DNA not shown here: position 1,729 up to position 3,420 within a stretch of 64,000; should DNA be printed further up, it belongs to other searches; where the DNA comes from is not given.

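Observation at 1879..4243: Radical-SAM enzyme plus Gfo/Idh/MocA oxidoreductase cassette, tail-to-tail with LPS heptosyltransferase II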

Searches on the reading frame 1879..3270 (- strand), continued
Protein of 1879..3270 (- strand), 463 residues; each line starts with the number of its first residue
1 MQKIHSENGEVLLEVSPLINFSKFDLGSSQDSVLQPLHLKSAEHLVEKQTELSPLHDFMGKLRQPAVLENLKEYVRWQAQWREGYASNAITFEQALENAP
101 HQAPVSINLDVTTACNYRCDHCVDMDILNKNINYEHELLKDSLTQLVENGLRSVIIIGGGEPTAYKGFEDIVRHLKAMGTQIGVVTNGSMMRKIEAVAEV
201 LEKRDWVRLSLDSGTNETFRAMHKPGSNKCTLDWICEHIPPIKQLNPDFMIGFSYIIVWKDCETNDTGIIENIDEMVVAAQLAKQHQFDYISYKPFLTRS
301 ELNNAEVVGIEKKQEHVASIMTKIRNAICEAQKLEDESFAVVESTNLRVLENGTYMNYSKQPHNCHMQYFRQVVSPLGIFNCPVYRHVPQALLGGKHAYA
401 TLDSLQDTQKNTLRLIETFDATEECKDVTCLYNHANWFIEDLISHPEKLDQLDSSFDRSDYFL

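Call 11: find_encoding_contigs(protein=P0078, flank=8000, max_places=3)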
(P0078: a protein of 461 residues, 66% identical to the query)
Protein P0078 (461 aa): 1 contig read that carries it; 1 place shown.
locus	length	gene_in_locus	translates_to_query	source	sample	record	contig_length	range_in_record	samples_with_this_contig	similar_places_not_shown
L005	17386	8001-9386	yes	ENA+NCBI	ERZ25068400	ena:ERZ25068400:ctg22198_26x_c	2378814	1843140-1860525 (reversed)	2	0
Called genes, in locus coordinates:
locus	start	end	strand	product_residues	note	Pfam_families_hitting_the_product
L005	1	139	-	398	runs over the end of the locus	PF00579:tRNA-synt_1b, PF22421:SYY_C-terminal (weak), PF01479:S4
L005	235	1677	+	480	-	PF19425:Csd3_N2, PF01551:Peptidase_M23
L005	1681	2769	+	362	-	PF03702:AnmK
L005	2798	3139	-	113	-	PF01521:Fe-S_biosyn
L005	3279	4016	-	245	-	PF20567:DUF6776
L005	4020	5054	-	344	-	PF01118:Semialdhyde_dh, PF22698:Semialdhyde_dhC_1, PF02774:Semialdhyde_dhC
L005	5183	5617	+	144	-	PF03653:UPF0093, PF05425:CopD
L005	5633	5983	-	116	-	PF02979:NHase_alpha (weak)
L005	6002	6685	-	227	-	-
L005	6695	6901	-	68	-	-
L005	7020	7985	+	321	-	PF01408:GFO_IDH_MocA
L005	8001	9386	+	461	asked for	PF04055:Radical_SAM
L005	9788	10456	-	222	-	-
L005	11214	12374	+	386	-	PF13401:AAA_22 (faint), PF13173:AAA_14, PF13635:DUF4143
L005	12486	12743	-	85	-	-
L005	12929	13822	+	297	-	PF06293:Kdo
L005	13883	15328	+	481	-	PF05159:Capsule_synth (weak)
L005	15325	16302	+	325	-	-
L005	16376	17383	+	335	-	PF00535:Glycos_transf_2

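Call 19: search_protein_representatives(protein=window:1879-3270:-)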
Query: 463 residues. Proteins with E-value up to 0.001 (for the whole library): 6169; up to 1e-10: 730; up to 1e-30: 85. The best 150 are listed.
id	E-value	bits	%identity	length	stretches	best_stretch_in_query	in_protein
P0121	8.0e-168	575.2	59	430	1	45-463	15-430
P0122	1.9e-148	511.4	56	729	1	50-463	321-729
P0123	5.2e-137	473.6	52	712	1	43-463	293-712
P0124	1.3e-135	469.1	52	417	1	47-462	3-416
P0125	5.9e-134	463.6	53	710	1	47-463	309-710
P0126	4.6e-124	431.0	51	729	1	51-463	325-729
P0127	1.6e-118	412.7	49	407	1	53-463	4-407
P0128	4.7e-114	398.0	47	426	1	51-463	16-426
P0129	3.0e-111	388.7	48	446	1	51-463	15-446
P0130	6.1e-106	371.2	47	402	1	102-461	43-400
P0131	1.1e-105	370.4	53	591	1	47-417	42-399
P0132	2.8e-102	359.2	46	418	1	50-463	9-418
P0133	4.7e-100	351.8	65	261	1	1-250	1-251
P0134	2.8e-98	346.0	42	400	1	54-463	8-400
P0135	2.4e-92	326.4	39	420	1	42-461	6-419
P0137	2.7e-91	322.9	42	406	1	55-457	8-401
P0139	5.4e-91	322.0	41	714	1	53-457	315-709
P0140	1.5e-89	317.2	42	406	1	55-450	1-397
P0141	1.3e-87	310.9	42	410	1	55-447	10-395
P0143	4.1e-85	302.6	35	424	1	47-463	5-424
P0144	1.1e-83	297.8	38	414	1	48-458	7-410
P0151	8.0e-81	288.4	40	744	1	53-455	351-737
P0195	7.1e-35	137.0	30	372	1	90-448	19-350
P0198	1.5e-33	132.6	34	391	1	99-397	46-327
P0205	5.5e-31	124.2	28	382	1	102-454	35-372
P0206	1.8e-30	122.5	30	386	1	98-436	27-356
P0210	8.8e-30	120.2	30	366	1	103-394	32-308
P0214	3.0e-29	118.5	28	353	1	97-440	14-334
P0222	1.8e-27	112.6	30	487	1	101-394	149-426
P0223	3.2e-27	111.8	27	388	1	101-454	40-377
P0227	5.9e-26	107.6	29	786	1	102-394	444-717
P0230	8.9e-26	107.0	26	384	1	92-437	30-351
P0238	1.0e-24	103.5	25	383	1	102-446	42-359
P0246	6.2e-24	100.9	26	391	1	100-396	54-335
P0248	8.5e-24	100.5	34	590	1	142-401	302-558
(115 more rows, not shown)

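Call 20: search_protein_families(library=pfam, proteins=[P0122, P0123, P0125, P0126, P0139, P0151, P0131, P0227, P0222, P0248], max_evalue=0.001)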
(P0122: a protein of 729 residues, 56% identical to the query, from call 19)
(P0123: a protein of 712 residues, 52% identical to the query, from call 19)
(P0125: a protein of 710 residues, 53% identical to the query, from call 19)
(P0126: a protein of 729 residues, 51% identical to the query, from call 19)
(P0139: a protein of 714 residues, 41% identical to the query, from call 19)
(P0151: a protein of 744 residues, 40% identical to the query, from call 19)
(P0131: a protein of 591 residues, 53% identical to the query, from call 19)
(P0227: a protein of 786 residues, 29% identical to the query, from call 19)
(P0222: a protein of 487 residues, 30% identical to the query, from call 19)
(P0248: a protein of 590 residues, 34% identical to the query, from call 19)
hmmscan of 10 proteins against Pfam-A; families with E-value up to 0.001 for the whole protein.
P0122 (729 aa): 3 families
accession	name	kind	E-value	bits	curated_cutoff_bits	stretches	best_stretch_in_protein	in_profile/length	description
PF01408.29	GFO_IDH_MocA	-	4.5e-18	66.5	24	1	1-104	1-96/120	Oxidoreductase family, NAD-binding Rossmann fold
PF04055.27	Radical_SAM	-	1.8e-15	57.9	29.5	1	377-530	3-157/166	Radical SAM superfamily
PF13380.12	CoA_binding_2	-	7.1e-06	26.9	22.8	1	2-108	2-93/116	CoA binding domain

P0123 (712 aa): 2 families
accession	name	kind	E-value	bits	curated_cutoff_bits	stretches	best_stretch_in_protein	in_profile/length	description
PF01725.21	Ham1p_like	-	8.3e-59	199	22.5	1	11-199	1-184/186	Ham1 family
PF04055.27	Radical_SAM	-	9.8e-20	71.8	29.5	1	360-494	3-140/166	Radical SAM superfamily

P0125 (710 aa): 4 families
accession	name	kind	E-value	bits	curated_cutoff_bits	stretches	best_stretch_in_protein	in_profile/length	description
PF01370.27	Epimerase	-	3e-30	105.8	20.9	1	3-227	2-228/240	NAD dependent epimerase/dehydratase family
PF04055.27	Radical_SAM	-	3.6e-14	53.7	29.5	1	363-510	3-151/166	Radical SAM superfamily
PF16363.11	GDP_Man_Dehyd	-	2.5e-07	30.9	27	1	3-255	1-267/332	GDP-mannose 4,6 dehydratase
PF01073.25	3Beta_HSD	-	0.00051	19.6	22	0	3-122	1-123/280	3-beta hydroxysteroid dehydrogenase/isomerase family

P0126 (729 aa): 3 families
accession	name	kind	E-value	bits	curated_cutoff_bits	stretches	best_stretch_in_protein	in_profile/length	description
PF04055.27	Radical_SAM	-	8.4e-15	55.8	29.5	1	382-518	3-142/166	Radical SAM superfamily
PF01408.29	GFO_IDH_MocA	-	2.6e-13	51.1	24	1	5-121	1-111/120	Oxidoreductase family, NAD-binding Rossmann fold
PF13380.12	CoA_binding_2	-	0.00012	22.9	22.8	0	6-102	2-83/116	CoA binding domain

P0139 (714 aa): 2 families
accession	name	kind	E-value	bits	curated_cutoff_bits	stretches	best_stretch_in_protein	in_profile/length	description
PF04055.27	Radical_SAM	-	2.4e-17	64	29.5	1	364-497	3-139/166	Radical SAM superfamily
PF01408.29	GFO_IDH_MocA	-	4.7e-17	63.2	24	1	2-131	2-119/120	Oxidoreductase family, NAD-binding Rossmann fold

P0151 (744 aa): 3 families
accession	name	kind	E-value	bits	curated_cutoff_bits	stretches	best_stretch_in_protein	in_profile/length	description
PF04055.27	Radical_SAM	-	1.5e-21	77.7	29.5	1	397-531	3-140/166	Radical SAM superfamily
PF01408.29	GFO_IDH_MocA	-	1.9e-13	51.6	24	1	2-106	2-99/120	Oxidoreductase family, NAD-binding Rossmann fold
PF13353.11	Fer4_12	-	2.8e-05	24.9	22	1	399-493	13-111/137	4Fe-4S single cluster domain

P0131 (591 aa): 1 family
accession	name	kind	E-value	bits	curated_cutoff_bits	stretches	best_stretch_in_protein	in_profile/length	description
PF04055.27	Radical_SAM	-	1.7e-07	32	29.5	1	154-248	67-158/166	Radical SAM superfamily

P0227 (786 aa): 3 families
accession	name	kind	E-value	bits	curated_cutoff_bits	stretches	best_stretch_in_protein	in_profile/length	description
PF01636.29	APH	-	4.6e-22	79.4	23.2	1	34-264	3-231/239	Phosphotransferase enzyme family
PF04055.27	Radical_SAM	-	2.3e-13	51.1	29.5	1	453-586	3-142/166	Radical SAM superfamily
PF02958.26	EcKL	-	0.00014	21.7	22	1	197-243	214-261/294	Ecdysteroid kinase-like family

P0222 (487 aa): 1 family
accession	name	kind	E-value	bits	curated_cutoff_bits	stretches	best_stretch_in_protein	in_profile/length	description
PF04055.27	Radical_SAM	-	1.8e-13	51.4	29.5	1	159-290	3-139/166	Radical SAM superfamily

P0248 (590 aa): 0 families

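Call 23: find_related_loci(query=A1, collection=genome_contigs, flank=10000)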
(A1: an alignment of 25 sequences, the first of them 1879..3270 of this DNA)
Query A1 (463 aa) in genome_contigs; peptide patterns used: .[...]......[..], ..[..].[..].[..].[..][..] (x = any residue, [..] = any of these).
599 stretches matched a pattern (row limit reached: there are more); 554 encode a relative of the query (tblastn E <= 1e-3); the best 80 are kept; 80 distinct loci.
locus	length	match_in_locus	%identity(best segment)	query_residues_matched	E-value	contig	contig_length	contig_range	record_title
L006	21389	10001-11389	89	1-463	0e+0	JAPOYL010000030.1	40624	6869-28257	MAG: Gammaproteobacteria bacterium isolate COS4_bin_31 NODE_931_length_40624_cov_8.98238, whole genome shotgun sequence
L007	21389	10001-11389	89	1-463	0e+0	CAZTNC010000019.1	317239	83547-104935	MAG TPA_asm: uncultured Thiotrichales bacterium isolate SRP338948_co1_120 genome assembly, contig: k141_500158, whole ge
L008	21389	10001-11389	88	1-463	0e+0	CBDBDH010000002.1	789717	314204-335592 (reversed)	MAG: Gammaproteobacteria bacterium isolate e89fa625-5021-4a9b-bfd5-acc89245cacc genome assembly, contig: contig_2, whole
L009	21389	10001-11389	88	1-463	0e+0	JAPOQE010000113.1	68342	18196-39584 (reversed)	MAG: Gammaproteobacteria bacterium isolate APA_bin_76 c_000000428124, whole genome shotgun sequence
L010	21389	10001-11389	86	1-463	0e+0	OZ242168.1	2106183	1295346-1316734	MAG: Gammaproteobacteria bacterium isolate b8ff562c-44dd-40bc-8c1c-884215fd9d6e genome assembly, chromosome: 1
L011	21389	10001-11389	84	1-463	0e+0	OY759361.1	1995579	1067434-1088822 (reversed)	MAG: Gammaproteobacteria bacterium isolate 04bf8a70-9503-43c2-bc76-39e540d8a97c genome assembly, chromosome: 1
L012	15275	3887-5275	81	1-463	0e+0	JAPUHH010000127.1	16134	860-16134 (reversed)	MAG: Gammaproteobacteria bacterium isolate KW1-S05_58 KW1-S05_58_cg127, whole genome shotgun sequence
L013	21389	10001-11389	80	1-463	0e+0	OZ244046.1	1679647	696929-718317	MAG: Gammaproteobacteria bacterium isolate ff55764a-aadf-4709-b722-887e21b4041b genome assembly, chromosome: 1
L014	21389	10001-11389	78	1-463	0e+0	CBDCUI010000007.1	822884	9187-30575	MAG: Gammaproteobacteria bacterium isolate 743376f1-14b3-4e29-811e-3c2fa12b1d83 genome assembly, contig: contig_7, whole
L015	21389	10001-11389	78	1-463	0e+0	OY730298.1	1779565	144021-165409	MAG: Gammaproteobacteria bacterium isolate 9046ec62-a693-4557-b78b-a5c5e54d733b genome assembly, chromosome: 1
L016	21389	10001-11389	77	1-463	0e+0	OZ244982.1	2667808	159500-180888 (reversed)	MAG: Gammaproteobacteria bacterium isolate c50a0692-9ae5-4c27-9875-81729ab4e4f1 genome assembly, chromosome: 1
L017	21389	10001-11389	78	1-463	0e+0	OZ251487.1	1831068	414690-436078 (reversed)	MAG: Gammaproteobacteria bacterium isolate 228f2a21-a95a-458e-8103-944e5a4c5d0e genome assembly, chromosome: 1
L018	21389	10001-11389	78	1-463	0e+0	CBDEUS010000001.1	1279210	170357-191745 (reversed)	MAG: Gammaproteobacteria bacterium isolate 4feee3f2-ccb9-4819-93ba-1bc2e9d0c05e genome assembly, contig: contig_1, whole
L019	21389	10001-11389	78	1-463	0e+0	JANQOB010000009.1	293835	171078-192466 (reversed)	MAG: Gammaproteobacteria bacterium isolate IP29b_bin.12 k99_2053726, whole genome shotgun sequence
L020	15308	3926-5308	77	1-461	0e+0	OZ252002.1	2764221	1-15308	MAG: Gammaproteobacteria bacterium isolate d484a861-56e0-41a6-afea-df8291d130ef genome assembly, chromosome: 1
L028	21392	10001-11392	67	1-463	0e+0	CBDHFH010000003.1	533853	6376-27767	MAG: Gammaproteobacteria bacterium isolate 989b8df7-e166-46e7-9088-39a086dd6265 genome assembly, contig: contig_3, whole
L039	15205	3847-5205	62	13-463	0e+0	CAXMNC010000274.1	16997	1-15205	MAG: Acidiferrobacterales bacterium isolate 07C-BC-St02_bin.17.orig genome assembly, contig: k141_1180649, whole genome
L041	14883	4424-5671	65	47-463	0e+0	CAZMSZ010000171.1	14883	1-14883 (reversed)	MAG TPA_asm: uncultured Planctomycetota bacterium isolate SRP263527_co1_244 genome assembly, contig: NODE_3391_length_14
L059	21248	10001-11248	54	46-463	8e-157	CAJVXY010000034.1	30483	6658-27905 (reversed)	MAG TPA_asm: uncultured Acidiferrobacteraceae bacterium isolate DRR093004_bin.13_MetaBAT_v2.12.1_MAG genome assembly, co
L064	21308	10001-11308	52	25-463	1e-154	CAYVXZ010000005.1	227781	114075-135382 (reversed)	MAG TPA_asm: uncultured Planctomycetales bacterium isolate binchicken_co130_88 genome assembly, contig: NODE_94_length_2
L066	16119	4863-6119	54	40-463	1e-153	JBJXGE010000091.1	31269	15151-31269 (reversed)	MAG: Planctomycetota bacterium isolate F1F2.bin.342 k127_5961563, whole genome shotgun sequence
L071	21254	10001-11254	53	40-463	1e-152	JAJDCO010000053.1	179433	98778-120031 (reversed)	MAG: Planctomycetota bacterium isolate OFTM77 OFTM77_52, whole genome shotgun sequence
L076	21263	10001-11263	54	47-463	6e-151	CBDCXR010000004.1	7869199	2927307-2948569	MAG: Planctomycetota bacterium isolate 4b603351-8a71-4708-9f49-a82285727c68 genome assembly, contig: contig_4, whole gen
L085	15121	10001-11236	49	49-463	2e-142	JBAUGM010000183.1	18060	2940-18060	MAG: Tepidisphaeraceae bacterium isolate MFD04987_ilm_asm_bin10 k127_201106, whole genome shotgun sequence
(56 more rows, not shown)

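Call 29: find_encoding_contigs(protein=P0127, flank=8000, max_places=3)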
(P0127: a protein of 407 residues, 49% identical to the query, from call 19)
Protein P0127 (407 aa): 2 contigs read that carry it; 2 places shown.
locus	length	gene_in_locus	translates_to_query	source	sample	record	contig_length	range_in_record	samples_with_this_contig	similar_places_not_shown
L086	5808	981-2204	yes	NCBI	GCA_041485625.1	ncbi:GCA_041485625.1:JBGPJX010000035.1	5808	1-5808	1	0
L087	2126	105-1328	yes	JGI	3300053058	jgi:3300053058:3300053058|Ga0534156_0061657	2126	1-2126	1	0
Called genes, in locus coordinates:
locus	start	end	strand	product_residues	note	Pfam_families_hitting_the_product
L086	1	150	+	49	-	?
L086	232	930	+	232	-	PF00106:adh_short, PF13561:adh_short_C2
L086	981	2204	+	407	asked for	PF04055:Radical_SAM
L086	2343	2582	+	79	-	-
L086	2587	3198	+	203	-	PF13489:Methyltransf_23, PF03141:Methyltransf_29 (faint), PF07021:MetW (weak), PF08241:Methyltransf_11, PF08242:Methyltransf_12, PF13649:Methyltransf_25, PF13847:Methyltransf_31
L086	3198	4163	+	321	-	PF00535:Glycos_transf_2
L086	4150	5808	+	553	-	?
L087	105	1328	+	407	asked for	PF04055:Radical_SAM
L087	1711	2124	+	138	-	?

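Call 30: find_encoding_contigs(protein=P0123, flank=8000, max_places=3)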
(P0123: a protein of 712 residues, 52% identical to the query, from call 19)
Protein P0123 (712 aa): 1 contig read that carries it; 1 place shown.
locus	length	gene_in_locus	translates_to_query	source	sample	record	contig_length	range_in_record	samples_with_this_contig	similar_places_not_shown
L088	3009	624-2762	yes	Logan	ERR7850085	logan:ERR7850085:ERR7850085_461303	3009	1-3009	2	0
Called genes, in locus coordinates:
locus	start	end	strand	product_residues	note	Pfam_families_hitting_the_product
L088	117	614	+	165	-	-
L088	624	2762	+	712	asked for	PF01725:Ham1p_like, PF04055:Radical_SAM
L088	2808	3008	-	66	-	?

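Call 31: find_encoding_contigs(protein=P0125, flank=8000, max_places=3)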
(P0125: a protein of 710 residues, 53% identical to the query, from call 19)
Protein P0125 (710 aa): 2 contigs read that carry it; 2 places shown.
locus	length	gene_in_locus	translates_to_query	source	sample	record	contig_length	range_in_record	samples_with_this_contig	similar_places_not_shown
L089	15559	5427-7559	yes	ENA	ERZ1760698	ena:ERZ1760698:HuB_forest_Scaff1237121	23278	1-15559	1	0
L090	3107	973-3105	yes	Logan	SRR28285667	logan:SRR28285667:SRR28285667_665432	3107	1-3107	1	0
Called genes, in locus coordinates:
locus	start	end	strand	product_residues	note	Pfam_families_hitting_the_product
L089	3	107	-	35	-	?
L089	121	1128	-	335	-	PF01075:Glyco_transf_9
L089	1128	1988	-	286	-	PF00296:Bac_luciferase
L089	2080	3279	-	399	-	PF01041:DegT_DnrJ_EryC1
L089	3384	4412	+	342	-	PF13576:Pentapeptide_3 (faint), PF13599:Pentapeptide_4 (faint), PF00805:Pentapeptide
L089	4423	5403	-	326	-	-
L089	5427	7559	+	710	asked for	PF01370:Epimerase, PF16363:GDP_Man_Dehyd (weak), PF04055:Radical_SAM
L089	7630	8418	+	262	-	PF00248:Aldo_ket_red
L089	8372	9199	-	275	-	PF01261:AP_endonuc_2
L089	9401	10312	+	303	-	PF04055:Radical_SAM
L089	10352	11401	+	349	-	PF04055:Radical_SAM, PF13186:SPASM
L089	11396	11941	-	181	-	PF00702:Hydrolase (faint), PF13242:Hydrolase_like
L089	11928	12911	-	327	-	PF00294:PfkB, PF01256:Carb_kinase (weak), PF08543:Phos_pyr_kin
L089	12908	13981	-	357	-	PF13580:SIS_2, PF01380:SIS, PF01467:CTP_transf_like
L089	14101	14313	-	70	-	PF04298:Zn_peptidase_2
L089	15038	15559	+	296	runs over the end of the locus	PF13641:Glyco_tranf_2_3 (weak), PF13506:Glyco_transf_21 (weak), PF13632:Glyco_trans_2_3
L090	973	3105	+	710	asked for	PF01370:Epimerase, PF16363:GDP_Man_Dehyd (weak), PF04055:Radical_SAM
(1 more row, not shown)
